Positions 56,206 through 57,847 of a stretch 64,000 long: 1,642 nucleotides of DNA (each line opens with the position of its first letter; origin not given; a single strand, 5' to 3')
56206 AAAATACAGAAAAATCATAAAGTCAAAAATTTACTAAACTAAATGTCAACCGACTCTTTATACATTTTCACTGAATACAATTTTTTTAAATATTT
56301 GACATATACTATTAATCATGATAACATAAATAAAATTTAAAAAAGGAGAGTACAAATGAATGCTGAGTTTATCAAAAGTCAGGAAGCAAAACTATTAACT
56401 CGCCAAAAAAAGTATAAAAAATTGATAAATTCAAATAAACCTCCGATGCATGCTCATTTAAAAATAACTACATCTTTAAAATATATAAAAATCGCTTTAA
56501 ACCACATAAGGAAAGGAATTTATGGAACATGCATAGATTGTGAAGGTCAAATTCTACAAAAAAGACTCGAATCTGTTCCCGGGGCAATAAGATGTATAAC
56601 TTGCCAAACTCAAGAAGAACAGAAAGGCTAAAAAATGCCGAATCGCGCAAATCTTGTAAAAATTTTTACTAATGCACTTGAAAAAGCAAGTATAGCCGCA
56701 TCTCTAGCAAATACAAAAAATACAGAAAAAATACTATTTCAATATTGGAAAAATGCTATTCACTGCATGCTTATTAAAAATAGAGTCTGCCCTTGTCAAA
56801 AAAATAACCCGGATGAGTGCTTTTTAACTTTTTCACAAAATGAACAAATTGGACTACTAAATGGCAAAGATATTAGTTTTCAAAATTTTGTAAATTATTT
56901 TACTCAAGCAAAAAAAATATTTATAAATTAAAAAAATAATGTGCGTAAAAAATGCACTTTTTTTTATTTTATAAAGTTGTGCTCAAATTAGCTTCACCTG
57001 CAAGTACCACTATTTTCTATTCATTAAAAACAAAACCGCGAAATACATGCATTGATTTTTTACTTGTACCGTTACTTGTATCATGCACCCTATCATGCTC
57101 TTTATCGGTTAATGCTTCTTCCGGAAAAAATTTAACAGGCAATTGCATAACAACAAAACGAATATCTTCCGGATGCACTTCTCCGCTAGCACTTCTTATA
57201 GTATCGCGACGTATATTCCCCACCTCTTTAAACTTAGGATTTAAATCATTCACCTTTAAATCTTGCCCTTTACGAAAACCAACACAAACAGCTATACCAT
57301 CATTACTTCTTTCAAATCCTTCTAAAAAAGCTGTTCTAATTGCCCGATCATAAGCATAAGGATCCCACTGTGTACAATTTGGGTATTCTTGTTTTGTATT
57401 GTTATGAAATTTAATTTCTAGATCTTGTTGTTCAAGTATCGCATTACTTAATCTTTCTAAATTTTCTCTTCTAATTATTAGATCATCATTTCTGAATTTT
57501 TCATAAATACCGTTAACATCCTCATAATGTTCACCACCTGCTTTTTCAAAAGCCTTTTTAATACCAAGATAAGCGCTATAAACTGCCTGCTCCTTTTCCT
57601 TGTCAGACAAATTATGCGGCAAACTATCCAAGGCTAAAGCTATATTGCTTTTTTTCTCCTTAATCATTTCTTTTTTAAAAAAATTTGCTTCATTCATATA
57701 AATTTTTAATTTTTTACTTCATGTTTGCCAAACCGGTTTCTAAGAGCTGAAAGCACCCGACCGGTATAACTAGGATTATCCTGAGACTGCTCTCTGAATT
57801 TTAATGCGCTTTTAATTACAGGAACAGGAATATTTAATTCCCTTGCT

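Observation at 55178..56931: Stand-alone RelA/SpoT synthetase with an uncharacterised C-terminal domain, followed by DksA/TraR zinc-finger and small-ORF genes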

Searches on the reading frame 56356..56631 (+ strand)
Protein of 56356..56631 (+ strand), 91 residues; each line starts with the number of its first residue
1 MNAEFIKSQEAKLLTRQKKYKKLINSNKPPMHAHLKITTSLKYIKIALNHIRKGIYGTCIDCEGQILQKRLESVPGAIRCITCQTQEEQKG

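Call 3: search_protein_families(library=pfam, proteins=[window:56356-56631:+], max_evalue=0.1)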
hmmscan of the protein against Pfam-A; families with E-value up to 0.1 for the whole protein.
window:56356-56631:+ (91 aa): 2 families
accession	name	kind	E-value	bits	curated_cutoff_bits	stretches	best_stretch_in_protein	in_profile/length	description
PF01258.23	zf-dskA_traR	-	1.7e-11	44.4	24.9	1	54-89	1-36/36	Prokaryotic dksA/traR C4-type zinc finger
PF13535.11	ATP-grasp_4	-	0.08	13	27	1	4-54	104-154/160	ATP-grasp domain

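Call 4: search_protein_families(library=ncbifam, proteins=[window:56356-56631:+], max_evalue=0.1)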
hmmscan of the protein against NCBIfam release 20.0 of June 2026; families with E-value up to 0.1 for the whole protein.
window:56356-56631:+ (91 aa): 7 families
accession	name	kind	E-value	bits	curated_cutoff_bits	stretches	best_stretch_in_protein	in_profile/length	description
TIGR02890.1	bacill_yteA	subfamily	1.5e-10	41.4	134.4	1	36-89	66-119/159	regulatory protein, yteA family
NF033459.1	DksA_like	equivalog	6.8e-10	39.2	105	1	36-90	58-112/113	RNA polymerase-binding protein DksA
TIGR02419.1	C4_traR_proteo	subfamily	7.4e-09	36.1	59.7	1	57-88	33-64/64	phage/conjugal plasmid C-4 type zinc finger protein, TraR family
TIGR02420.1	dksA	equivalog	5.6e-07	30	115.5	1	41-85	65-109/110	RNA polymerase-binding protein DksA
NF008243.0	PRK11019.1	equivalog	2.7e-05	24.5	96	1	56-90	36-70/88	DksA/TraR family C4-type zinc finger protein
NF008045.0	PRK10778.1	equivalog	0.00063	20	289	1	41-88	96-143/151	RNA polymerase-binding protein DksA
NF010268.0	PRK13715.1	equivalog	0.054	13.5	108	1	42-90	21-68/73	conjugal transfer protein TraR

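Call 5: search_protein_families(library=padloc, proteins=[window:56356-56631:+], max_evalue=0.1)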
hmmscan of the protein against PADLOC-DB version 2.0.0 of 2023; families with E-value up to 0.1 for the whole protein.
window:56356-56631:+ (91 aa): 0 families

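Call 40: search_protein_families(library=phrogs, proteins=[window:56356-56631:+], max_evalue=0.01)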
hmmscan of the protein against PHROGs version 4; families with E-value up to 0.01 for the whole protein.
window:56356-56631:+ (91 aa): 1 family
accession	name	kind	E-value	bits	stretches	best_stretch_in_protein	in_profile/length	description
phrog_54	-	other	1e-08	36.4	1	55-90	32-67/75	DksA-like zinc-finger protein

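Call 65: find_homologous_proteins(query=window:56356-56631:+, max_evalue=0.001)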
Query window:56356-56631:+ (91 aa): 1 proteins with E <= 0.001 among 1 candidates.
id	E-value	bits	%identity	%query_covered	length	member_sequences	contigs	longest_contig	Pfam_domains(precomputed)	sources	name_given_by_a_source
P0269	1.2e-53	196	100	100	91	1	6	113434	PF01258.24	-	-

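Call 86: search_solved_structures(query=window:56356-56628:+, max_evalue=1, show_alignments=2)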
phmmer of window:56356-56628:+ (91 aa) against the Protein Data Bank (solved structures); distinct sequences matched with E-value up to 1: 7.
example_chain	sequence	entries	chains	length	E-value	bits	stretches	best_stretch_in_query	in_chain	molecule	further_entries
2kq9_A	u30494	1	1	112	0.00073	23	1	40-84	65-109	DnaK suppressor protein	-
2kgo_A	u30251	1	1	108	0.032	17.8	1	56-88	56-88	Uncharacterized protein ybiI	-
1tjl_A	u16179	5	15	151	0.078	16.6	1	41-88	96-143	DnaK suppressor protein | RNA polymerase-binding transcription factor DksA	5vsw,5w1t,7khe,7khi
8a22_Ax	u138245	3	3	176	0.26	14.9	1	15-90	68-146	uL30m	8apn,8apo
6n57_M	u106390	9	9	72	0.46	14.1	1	44-89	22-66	Protein TraR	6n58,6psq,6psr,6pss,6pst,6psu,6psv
5w1s_M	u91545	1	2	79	0.6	13.7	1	44-89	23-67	Protein TraR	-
4ijj_A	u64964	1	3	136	0.93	13.1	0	42-89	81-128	Putative C4-type zinc finger protein, DksA/TraR family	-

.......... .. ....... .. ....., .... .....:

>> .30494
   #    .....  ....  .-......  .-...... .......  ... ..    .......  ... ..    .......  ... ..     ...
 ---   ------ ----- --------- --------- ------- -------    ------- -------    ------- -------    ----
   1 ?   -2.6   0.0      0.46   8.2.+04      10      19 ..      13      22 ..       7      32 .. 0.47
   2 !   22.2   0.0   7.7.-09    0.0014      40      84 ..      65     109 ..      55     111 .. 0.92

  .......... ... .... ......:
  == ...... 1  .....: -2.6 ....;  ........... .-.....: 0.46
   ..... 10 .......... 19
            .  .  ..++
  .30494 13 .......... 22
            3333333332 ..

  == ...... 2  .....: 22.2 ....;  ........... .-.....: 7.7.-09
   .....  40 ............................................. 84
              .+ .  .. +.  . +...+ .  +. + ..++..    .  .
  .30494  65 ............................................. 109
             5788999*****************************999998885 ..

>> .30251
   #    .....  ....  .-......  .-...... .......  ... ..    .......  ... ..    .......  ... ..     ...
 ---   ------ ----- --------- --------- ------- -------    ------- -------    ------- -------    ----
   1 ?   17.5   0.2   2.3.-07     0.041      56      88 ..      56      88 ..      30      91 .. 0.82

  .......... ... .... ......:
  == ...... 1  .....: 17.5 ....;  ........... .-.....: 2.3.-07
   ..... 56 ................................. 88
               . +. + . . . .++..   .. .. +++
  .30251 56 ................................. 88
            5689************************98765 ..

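Call 87: find_encoding_contigs(protein=window:56356-56631:+, flank=4000, max_places=6)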
Protein window:56356-56631:+ (91 aa): 15 contigs read that carry it; 6 places shown.
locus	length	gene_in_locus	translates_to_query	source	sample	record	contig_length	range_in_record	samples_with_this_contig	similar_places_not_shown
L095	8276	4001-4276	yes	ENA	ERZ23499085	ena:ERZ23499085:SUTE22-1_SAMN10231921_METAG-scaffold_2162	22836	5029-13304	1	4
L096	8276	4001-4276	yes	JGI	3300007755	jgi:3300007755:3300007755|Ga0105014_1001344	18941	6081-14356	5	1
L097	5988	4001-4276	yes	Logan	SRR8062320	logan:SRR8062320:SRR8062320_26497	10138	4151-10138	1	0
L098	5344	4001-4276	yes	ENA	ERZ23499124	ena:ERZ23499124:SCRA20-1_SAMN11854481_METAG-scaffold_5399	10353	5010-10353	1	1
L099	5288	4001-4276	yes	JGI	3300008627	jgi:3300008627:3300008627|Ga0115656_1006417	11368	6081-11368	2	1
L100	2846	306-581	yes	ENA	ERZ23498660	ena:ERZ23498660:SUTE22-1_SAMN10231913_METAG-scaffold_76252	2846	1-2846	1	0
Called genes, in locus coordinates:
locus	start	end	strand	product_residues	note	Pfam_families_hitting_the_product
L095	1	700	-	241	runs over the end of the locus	PF18306:LDcluster4, PF03641:Lysine_decarbox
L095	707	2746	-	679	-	PF00456:Transketolase_N, PF02779:Transket_pyr, PF02780:Transketolase_C, PF22613:Transketolase_C_1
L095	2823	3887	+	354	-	PF04607:RelA_SpoT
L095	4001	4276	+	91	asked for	PF01258:zf-dskA_traR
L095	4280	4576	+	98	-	-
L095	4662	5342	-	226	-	-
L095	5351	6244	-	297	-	PF03446:NAD_binding_2, PF03807:F420_oxidored, PF00393:6PGD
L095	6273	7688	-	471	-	PF00479:G6PD_N, PF02781:G6PD_C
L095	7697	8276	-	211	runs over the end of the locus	PF00834:Ribul_P_3_epim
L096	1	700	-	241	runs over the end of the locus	PF18306:LDcluster4, PF03641:Lysine_decarbox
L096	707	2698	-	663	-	PF00456:Transketolase_N, PF02779:Transket_pyr, PF22613:Transketolase_C_1, PF02780:Transketolase_C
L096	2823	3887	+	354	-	PF04607:RelA_SpoT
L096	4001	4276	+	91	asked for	PF01258:zf-dskA_traR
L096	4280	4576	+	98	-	-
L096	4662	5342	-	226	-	-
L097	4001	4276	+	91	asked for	PF01258:zf-dskA_traR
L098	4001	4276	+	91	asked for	PF01258:zf-dskA_traR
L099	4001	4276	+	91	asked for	PF01258:zf-dskA_traR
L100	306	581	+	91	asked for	PF01258:zf-dskA_traR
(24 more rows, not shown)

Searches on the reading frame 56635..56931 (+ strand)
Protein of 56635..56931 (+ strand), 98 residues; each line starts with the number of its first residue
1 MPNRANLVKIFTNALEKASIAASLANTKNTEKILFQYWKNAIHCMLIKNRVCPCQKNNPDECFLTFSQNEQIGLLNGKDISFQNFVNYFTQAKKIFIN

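Call 3: search_protein_families(library=pfam, proteins=[window:56635-56931:+], max_evalue=0.1)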
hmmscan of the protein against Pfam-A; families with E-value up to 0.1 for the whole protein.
window:56635-56931:+ (98 aa): 1 family
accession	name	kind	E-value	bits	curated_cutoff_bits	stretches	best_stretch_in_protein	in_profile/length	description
PF13623.11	SurA_N_2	-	0.057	13.7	28.5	0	65-95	36-66/145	SurA-like N-terminal domain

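Call 4: search_protein_families(library=ncbifam, proteins=[window:56635-56931:+], max_evalue=0.1)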
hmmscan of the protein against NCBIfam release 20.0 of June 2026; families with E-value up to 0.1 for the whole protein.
window:56635-56931:+ (98 aa): 1 family
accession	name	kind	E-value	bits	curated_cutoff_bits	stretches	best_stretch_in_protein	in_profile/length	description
TIGR01474.1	ubiA_proteo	equivalog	0.01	15.4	275.45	1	15-75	212-272/282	4-hydroxybenzoate octaprenyltransferase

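Call 5: search_protein_families(library=padloc, proteins=[window:56635-56931:+], max_evalue=0.1)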
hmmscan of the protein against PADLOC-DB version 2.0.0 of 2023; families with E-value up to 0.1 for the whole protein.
window:56635-56931:+ (98 aa): 0 families

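Call 40: search_protein_families(library=phrogs, proteins=[window:56635-56931:+], max_evalue=0.01)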
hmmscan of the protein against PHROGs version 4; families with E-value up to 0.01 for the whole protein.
window:56635-56931:+ (98 aa): 0 families

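Call 64: find_homologous_proteins(query=window:56635-56931:+, max_evalue=0.01)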
Query window:56635-56931:+ (98 aa): 1 proteins with E <= 0.01 among 1 candidates.
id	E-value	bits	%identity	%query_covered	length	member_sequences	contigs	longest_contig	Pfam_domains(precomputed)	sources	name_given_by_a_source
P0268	2.2e-58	212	99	100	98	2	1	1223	-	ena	-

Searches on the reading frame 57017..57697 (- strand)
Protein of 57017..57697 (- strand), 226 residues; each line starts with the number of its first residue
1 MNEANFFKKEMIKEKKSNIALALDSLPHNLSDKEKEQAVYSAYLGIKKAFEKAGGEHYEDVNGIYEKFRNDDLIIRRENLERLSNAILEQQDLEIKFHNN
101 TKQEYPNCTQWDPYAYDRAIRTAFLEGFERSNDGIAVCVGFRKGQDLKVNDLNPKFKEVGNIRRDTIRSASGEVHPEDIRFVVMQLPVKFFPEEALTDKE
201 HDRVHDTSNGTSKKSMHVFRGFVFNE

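Call 3: search_protein_families(library=pfam, proteins=[window:57017-57697:-], max_evalue=0.1)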
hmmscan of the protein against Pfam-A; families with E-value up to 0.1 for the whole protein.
window:57017-57697:- (226 aa): 0 families

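Call 4: search_protein_families(library=ncbifam, proteins=[window:57017-57697:-], max_evalue=0.1)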
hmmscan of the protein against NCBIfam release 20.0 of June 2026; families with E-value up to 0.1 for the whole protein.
window:57017-57697:- (226 aa): 0 families

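Call 5: search_protein_families(library=padloc, proteins=[window:57017-57697:-], max_evalue=0.1)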
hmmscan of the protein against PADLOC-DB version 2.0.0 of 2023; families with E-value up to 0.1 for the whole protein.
window:57017-57697:- (226 aa): 0 families

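Call 40: search_protein_families(library=phrogs, proteins=[window:57017-57697:-], max_evalue=0.01)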
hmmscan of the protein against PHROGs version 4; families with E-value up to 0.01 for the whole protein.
window:57017-57697:- (226 aa): 0 families

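Call 85: search_solved_structures(query=window:57017-57694:-, max_evalue=1)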
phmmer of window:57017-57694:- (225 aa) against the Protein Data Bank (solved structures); distinct sequences matched with E-value up to 1: 4.
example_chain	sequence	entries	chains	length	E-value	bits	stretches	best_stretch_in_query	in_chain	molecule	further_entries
6puo_A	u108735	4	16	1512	0.31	14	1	48-146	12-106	Transient receptor potential cation channel subfamily M member 2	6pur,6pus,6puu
6mix_A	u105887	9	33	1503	0.34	13.9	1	48-146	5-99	Transient receptor potential cation channel subfamily M member 2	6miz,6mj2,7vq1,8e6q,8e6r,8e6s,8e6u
8e6t_A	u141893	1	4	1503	0.34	13.9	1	48-146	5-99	Transient receptor potential cation channel subfamily M member 2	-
4het_A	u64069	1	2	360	0.48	13.4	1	154-217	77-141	HYPOTHETICAL GLYCOSIDE HYDROLASE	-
